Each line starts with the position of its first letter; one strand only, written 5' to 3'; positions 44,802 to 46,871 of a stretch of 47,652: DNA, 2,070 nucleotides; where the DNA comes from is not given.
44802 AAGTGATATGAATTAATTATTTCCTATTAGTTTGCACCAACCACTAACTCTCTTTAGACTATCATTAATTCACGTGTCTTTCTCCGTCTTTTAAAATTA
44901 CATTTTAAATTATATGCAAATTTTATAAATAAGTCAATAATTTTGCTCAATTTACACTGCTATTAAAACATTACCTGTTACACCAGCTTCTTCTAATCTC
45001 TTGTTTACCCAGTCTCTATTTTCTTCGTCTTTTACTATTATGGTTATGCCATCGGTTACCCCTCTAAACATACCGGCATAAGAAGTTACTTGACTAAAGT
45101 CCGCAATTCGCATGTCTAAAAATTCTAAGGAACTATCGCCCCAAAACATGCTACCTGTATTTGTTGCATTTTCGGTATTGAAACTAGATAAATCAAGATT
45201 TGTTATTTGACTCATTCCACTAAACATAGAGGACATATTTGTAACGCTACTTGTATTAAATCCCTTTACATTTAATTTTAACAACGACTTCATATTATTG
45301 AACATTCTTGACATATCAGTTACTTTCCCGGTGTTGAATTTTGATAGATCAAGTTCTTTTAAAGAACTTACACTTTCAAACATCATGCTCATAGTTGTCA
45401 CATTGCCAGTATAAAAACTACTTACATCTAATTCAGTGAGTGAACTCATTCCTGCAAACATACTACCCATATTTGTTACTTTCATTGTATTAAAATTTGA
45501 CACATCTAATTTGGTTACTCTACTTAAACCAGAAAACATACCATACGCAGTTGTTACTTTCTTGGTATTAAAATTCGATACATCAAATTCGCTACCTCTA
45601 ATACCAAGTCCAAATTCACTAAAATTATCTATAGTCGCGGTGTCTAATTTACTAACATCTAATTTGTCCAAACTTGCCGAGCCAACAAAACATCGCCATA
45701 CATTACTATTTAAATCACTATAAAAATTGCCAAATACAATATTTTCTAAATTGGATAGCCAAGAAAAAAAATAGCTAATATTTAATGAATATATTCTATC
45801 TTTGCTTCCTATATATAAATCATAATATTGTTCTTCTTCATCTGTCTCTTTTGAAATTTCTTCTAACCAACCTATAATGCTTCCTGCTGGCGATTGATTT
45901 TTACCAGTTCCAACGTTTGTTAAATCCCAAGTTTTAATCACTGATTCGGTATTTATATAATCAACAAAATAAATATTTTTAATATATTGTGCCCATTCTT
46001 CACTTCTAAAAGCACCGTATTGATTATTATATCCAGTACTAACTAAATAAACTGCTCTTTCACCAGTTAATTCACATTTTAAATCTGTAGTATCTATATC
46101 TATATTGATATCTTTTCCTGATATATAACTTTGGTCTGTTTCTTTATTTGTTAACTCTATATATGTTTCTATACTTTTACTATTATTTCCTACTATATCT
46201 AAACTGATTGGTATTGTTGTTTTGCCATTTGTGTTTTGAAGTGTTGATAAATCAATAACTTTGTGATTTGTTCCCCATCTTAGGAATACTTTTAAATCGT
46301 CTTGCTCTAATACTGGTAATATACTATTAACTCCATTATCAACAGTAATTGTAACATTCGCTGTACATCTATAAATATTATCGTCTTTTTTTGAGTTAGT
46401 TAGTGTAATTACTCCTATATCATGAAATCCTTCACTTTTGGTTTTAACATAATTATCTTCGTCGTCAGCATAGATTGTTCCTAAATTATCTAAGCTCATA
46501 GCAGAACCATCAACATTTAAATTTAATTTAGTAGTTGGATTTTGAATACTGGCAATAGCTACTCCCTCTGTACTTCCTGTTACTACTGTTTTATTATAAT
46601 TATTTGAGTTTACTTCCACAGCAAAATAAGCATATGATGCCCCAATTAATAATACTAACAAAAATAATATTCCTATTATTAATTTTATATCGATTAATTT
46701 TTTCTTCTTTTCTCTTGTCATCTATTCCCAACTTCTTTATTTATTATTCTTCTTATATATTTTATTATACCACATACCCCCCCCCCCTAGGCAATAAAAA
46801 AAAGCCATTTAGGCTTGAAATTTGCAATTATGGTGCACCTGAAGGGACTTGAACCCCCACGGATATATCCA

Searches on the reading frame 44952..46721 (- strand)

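Call 26: search_protein_families(library=pfam, proteins=[window:44952-46721:-], max_evalue=0.00001)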
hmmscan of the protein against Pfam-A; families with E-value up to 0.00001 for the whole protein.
window:44952-46721:- (589 aa): 2 families
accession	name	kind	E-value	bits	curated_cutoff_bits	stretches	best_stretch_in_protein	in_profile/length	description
PF03382.20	DUF285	-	2.1e-45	153.8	25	3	455-556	14-111/120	Mycoplasma protein of unknown function, DUF285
PF13855.12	LRR_8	-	2e-07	31.1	27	0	394-435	19-58/61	Leucine rich repeat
